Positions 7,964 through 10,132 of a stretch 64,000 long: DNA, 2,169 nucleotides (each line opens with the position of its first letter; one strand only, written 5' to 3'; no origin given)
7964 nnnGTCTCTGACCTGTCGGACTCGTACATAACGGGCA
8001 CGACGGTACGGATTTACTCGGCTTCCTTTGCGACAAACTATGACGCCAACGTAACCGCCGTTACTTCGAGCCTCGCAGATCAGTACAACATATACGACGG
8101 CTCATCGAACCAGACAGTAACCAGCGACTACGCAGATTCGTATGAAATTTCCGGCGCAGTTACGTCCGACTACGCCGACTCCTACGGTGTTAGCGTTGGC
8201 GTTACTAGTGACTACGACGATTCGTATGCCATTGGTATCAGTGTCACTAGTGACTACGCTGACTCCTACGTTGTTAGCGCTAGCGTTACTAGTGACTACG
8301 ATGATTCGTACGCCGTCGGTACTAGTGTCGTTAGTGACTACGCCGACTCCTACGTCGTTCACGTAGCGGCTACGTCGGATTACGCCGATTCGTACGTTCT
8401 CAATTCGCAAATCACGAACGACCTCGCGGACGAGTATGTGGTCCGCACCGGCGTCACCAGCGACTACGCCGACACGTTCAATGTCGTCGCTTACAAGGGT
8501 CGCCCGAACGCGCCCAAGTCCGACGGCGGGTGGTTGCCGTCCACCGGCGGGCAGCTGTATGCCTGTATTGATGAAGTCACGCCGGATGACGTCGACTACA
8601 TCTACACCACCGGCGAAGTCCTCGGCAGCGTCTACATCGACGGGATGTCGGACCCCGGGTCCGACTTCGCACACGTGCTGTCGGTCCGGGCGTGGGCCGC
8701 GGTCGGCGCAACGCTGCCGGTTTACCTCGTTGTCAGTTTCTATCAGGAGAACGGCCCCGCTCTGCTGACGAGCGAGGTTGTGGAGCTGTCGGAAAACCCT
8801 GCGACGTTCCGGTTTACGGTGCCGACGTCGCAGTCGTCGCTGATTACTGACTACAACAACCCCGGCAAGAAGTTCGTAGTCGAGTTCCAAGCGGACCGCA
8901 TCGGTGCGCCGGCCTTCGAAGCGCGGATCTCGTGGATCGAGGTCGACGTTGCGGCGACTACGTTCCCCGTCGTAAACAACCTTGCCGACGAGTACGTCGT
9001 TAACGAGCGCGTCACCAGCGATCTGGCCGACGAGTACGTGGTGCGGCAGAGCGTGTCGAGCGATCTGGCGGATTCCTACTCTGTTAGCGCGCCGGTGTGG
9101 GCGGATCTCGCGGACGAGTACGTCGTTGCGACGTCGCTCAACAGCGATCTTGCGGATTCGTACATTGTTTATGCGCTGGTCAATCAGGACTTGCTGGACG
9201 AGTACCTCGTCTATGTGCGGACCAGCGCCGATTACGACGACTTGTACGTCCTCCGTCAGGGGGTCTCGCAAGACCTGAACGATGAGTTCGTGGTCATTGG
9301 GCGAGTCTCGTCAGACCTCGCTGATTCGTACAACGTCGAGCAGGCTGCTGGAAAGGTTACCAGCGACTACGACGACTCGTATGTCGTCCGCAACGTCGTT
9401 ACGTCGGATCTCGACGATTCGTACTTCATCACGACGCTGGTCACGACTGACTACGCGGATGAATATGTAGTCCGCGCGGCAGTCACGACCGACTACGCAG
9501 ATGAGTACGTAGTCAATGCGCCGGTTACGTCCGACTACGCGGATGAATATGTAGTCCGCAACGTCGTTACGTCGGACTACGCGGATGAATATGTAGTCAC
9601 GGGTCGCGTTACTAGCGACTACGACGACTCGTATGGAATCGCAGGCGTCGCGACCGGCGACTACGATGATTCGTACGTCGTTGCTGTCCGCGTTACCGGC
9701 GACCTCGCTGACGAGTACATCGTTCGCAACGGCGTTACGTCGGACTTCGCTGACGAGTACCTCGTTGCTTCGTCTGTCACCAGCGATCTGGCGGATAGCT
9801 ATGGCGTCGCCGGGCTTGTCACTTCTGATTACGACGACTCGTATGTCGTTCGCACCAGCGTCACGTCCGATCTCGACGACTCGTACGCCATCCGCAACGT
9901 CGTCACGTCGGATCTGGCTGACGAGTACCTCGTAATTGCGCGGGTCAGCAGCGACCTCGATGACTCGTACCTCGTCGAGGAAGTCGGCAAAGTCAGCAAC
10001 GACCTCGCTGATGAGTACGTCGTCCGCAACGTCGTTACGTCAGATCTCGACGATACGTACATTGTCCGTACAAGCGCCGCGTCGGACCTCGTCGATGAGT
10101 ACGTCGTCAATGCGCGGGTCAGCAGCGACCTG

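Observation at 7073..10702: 1209-aa fibre-like protein made of about 40 tandem 14-aa acidic repeats (42-bp DNA repeats) in two arrays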

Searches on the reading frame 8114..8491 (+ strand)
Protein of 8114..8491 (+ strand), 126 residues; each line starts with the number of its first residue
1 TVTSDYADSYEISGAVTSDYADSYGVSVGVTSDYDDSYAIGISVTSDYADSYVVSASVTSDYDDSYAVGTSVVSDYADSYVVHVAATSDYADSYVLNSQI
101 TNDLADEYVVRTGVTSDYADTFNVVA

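Call 116: search_protein_families(library=pfam, proteins=[window:8114-8491:+], max_evalue=10)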
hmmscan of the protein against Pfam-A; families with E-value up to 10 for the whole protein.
window:8114-8491:+ (126 aa): 2 families
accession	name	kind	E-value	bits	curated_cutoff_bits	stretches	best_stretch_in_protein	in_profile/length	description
PF20839.3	DUF5382_C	-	0.47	11.2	25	1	86-120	61-95/118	Family of unknown function (DUF5382) C-terminal domain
PF03895.21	YadA_anchor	-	0.61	10.6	22.7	1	26-72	11-56/60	YadA-like membrane anchor domain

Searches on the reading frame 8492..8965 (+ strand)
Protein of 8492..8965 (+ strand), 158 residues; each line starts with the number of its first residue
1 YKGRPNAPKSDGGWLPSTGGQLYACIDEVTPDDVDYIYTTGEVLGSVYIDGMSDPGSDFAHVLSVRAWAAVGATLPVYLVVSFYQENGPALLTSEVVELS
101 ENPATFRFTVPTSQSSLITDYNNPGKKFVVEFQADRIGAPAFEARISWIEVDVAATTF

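Call 116: search_protein_families(library=pfam, proteins=[window:8492-8965:+], max_evalue=10)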
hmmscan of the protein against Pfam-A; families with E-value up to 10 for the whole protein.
window:8492-8965:+ (158 aa): 0 families

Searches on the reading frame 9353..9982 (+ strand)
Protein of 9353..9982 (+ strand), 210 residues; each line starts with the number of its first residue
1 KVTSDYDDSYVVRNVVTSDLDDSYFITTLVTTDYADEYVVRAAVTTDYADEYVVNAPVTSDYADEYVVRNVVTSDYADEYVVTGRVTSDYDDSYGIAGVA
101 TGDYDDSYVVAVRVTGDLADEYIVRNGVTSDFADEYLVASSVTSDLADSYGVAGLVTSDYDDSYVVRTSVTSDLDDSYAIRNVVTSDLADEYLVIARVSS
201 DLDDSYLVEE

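Call 67: predict_structure(alignment_id=A4)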
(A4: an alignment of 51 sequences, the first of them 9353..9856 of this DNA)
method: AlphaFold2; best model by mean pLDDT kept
length: 168 residues; sequences in the alignment: 51
mean_pLDDT: 63.6   pTM: 0.50
mean pLDDT of the five models: 63.6, 63.5, 56.4, 49.8, 38.6
residues with pLDDT >= 90: 0; 70-90: 43; 50-70: 123; < 50: 2
segments of 3 or more residues with pLDDT < 50: none
pLDDT, mean of each block of 10 residues (from residue 1): 67 68 67 70 70 72 71 70 67 61 60 58 57 56 53 55 56
secondary structure, 60 per line:
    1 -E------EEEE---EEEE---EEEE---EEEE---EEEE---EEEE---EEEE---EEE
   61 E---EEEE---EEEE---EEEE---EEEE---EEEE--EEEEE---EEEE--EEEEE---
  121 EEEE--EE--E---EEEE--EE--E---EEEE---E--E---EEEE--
elements in order: E9-12 E16-19 E23-26 E30-33 E37-40 E44-47 E51-54 E58-61 E65-68 E72-75 E79-82 E86-89 E93-96 E99-103 E107-110 E113-117 E121-124 E135-138 E149-152 E163-166

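Call 70: fold_search(model_id=the predicted structure, library=pdb)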
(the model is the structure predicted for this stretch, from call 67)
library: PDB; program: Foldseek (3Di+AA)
matches with E <= 10: 178; with E <= 0.001: 0
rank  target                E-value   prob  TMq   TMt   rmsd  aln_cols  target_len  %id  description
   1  6n2c_A                6.5e-02  0.89  0.44  0.22   8.6       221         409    8  The Crystal Structure of Caldicellulosiruptor hydrothermalis Tapirin C-terminal domain (released 2018-12-19)
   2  4k6r                  7.6e-02  0.30  0.22  0.13  10.9       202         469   12  Crystal structure of GlmU in complex with ATP (released 2014-04-16)
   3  7kr9                  9.5e-02  0.28  0.24  0.14  10.7       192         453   14  Bifunctional enzyme GlmU bound to Zn(II) (released 2021-12-01)
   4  3fww                  1.5e-01  0.25  0.23  0.13  11.0       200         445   10  The crystal structure of the bifunctional N-acetylglucosamine-1-phosphate uridyltransferase/glucosamine-1-phosphate acet (released 2009-03-24)
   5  3d8v                  1.5e-01  0.20  0.22  0.12  10.8       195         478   16  Crystal structure of GlmU from Mycobacterium tuberculosis in complex with uridine-diphosphate-N-acetylglucosamine (released 2009-03-10)
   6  1hv9_A                1.8e-01  0.20  0.22  0.13  11.0       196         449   11  STRUCTURE OF E. COLI GLMU: ANALYSIS OF PYROPHOSPHORYLASE AND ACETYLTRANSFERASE ACTIVE SITES (released 2001-02-21)
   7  6n2c_B                2.1e-01  0.41  0.38  0.19   8.9       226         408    9  The Crystal Structure of Caldicellulosiruptor hydrothermalis Tapirin C-terminal domain (released 2018-12-19)
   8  3c8v_C                2.1e-01  0.20  0.22  0.11  12.6       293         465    6  Crystal structure of putative acetyltransferase (YP_390128.1) from Desulfovibrio desulfuricans G20 at 2.28 A resolutio (released 2008-02-26)
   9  1g95                  2.1e-01  0.18  0.21  0.12  11.2       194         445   12  CRYSTAL STRUCTURE OF S.PNEUMONIAE GLMU, APO FORM (released 2001-05-22)
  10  3dj4                  2.2e-01  0.23  0.22  0.12  10.6       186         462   11  Crystal Structure of GlmU from Mycobacterium tuberculosis in complex with URIDINE-DIPHOSPHATE-N-ACETYLGLUCOSAMINE. (released 2009-05-19)
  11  9dr4                  2.6e-01  0.30  0.29  0.14  10.7       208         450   12  Crystal structure of bifunctional GlmU from Staphylococcus aureus NCTC 8325 complexed with UTP, CoA and Glc 1-P (released 2025-05-14)
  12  6n2b_B                2.6e-01  0.28  0.34  0.20  10.2       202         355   12  The Crystal Structure of Caldicellulosiruptor kristjanssonii Tapirin C-terminal domain (released 2018-12-19)
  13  4e75_A                2.6e-01  0.13  0.21  0.15  11.4       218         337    7  Structure of LpxD from Acinetobacter baumannii at 2.85A resolution (P21 form) (released 2013-01-16)
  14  4aaw                  3.0e-01  0.20  0.24  0.14  10.8       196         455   11  S.pneumoniae GlmU in complex with an antibacterial inhibitor (released 2012-02-15)
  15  4g87                  3.0e-01  0.15  0.23  0.13  10.6       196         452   12  Crystal structure of GLMU from Mycobacterium tuberculosis snapshot 1 (released 2013-03-13)
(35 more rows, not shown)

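Call 71: search_solved_structures(query=A4, max_evalue=10, show_alignments=3)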
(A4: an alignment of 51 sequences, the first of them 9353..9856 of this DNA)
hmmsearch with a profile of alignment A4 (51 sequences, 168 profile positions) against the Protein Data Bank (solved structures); distinct sequences matched with E-value up to 10: 7.
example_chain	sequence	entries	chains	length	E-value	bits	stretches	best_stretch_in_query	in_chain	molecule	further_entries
4y6w_A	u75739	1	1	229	0.019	17.2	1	32-156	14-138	NaB(AB)3ACb - light chain TPR-like repeats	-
4y6c_A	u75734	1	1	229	0.13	14.6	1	32-141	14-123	ANSERINA PUTATIVE KINESIN LIGHT chain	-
7vdt_A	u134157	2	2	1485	0.25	13.6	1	14-49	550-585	Isoform 2 of Transcription activator BRG1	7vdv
9wbz_A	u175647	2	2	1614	0.28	13.4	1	14-49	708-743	Isoform 2 of SWI/SNF-related matrix-associated actin-dependent regulator of chromatin subf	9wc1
6lth_I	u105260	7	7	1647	0.29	13.4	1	14-49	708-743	Transcription activator BRG1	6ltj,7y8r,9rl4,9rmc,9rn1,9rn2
9ux9_K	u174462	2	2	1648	0.29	13.4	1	14-49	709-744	SWI/SNF-related matrix-associated actin-dependent regulator of chromatin subfamily A membe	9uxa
21vv_I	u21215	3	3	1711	0.3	13.3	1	14-49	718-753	SMARCA4 isoform 2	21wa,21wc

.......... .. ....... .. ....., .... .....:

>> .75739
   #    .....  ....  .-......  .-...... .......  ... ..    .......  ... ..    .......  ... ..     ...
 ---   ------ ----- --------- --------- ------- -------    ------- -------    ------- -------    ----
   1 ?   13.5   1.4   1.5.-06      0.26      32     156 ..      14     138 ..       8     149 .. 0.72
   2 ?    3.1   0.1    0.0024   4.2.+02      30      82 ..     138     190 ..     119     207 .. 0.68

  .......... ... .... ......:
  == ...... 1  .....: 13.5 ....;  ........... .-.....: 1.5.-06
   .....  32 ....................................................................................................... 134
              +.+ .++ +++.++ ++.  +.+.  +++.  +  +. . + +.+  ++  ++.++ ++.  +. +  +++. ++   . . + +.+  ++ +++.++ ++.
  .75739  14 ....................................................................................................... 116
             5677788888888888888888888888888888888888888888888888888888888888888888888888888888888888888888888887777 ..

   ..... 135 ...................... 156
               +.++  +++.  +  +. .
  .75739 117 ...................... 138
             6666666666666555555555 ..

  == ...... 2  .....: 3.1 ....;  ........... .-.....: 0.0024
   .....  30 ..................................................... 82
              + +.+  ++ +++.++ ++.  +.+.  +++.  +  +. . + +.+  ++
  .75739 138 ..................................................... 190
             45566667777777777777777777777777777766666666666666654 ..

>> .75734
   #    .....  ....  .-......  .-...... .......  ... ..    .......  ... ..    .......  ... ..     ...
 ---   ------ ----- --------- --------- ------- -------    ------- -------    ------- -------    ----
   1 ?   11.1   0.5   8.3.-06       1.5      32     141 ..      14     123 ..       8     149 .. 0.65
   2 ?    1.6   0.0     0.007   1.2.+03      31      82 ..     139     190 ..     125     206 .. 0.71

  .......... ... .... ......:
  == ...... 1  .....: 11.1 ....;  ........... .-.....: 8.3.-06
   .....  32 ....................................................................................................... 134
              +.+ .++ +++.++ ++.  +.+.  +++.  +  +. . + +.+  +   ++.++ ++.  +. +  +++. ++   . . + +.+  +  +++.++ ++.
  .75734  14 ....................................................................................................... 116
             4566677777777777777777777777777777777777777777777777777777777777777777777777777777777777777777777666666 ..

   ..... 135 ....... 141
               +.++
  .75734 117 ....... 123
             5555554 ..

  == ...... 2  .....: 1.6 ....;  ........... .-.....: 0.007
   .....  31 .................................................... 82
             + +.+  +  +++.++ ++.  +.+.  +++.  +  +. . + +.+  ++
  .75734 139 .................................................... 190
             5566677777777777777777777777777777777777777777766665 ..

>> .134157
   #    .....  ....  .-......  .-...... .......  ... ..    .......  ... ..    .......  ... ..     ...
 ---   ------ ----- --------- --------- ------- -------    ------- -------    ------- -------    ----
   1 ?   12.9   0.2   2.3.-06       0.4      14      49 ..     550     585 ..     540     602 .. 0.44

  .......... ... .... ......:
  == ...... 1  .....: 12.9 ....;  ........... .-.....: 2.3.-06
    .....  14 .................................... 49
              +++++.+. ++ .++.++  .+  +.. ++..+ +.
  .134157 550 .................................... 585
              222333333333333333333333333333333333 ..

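Call 81: fold_search(model_id=the predicted structure, library=viral)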
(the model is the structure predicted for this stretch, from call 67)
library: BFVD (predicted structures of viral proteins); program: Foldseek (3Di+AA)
matches with E <= 10: 250; with E <= 0.001: 1
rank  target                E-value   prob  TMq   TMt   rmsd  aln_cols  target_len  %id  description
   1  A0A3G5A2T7            1.6e-04  1.00  0.66  0.50   6.2       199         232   12  Uncharacterized protein [Harvfovirus sp.]
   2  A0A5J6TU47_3          1.3e-03  0.96  0.32  0.07   9.3       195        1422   15  (no name in the UniProt tables at hand)
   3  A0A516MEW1            3.6e-03  1.00  0.50  0.10   7.4       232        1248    5  (no name in the UniProt tables at hand)
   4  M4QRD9                4.7e-03  0.96  0.34  0.07  10.2       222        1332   13  (no name in the UniProt tables at hand)
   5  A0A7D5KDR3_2          5.2e-03  0.51  0.20  0.06  15.9       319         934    9  Uncharacterized protein [Synechococcus phage S-CAM7]
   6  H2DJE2                8.9e-03  0.21  0.18  0.17  11.8       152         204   12  ORF71 (Fragment) [Equid alphaherpesvirus 1]
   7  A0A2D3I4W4            1.2e-02  0.97  0.40  0.27   8.9       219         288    7  ORF1278 [White spot syndrome virus]
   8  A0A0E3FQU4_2          1.6e-02  0.99  0.43  0.11   9.1       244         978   11  Baseplate wedge initiator [Synechococcus phage ACG-2014f]
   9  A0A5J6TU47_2          1.7e-02  0.69  0.28  0.07  10.8       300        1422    7  (no name in the UniProt tables at hand)
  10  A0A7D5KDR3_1          3.2e-02  0.98  0.49  0.12   8.1       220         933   10  Uncharacterized protein [Synechococcus phage S-CAM7]
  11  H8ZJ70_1              4.6e-02  0.63  0.30  0.09  11.2       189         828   18  (no name in the UniProt tables at hand)
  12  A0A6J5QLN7            6.4e-02  0.72  0.39  0.30   8.9       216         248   12  Uncharacterized protein [uncultured Caudovirales phage]
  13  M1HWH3                6.4e-02  0.69  0.37  0.12  10.2       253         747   13  (no name in the UniProt tables at hand)
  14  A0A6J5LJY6            7.5e-02  0.25  0.25  0.20  11.0       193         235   10  Uncharacterized protein [uncultured Caudovirales phage]
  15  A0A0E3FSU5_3          8.3e-02  0.82  0.41  0.09  10.3       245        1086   11  Baseplate wedge initiator [Synechococcus phage ACG-2014f]
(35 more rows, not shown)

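Call 116: search_protein_families(library=pfam, proteins=[window:9353-9982:+], max_evalue=10)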
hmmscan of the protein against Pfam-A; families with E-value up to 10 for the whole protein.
window:9353-9982:+ (210 aa): 1 family
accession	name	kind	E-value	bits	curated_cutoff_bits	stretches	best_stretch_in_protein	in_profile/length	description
PF11866.13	DUF3386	-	0.0028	17.6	25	1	80-127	72-120/211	Protein of unknown function (DUF3386)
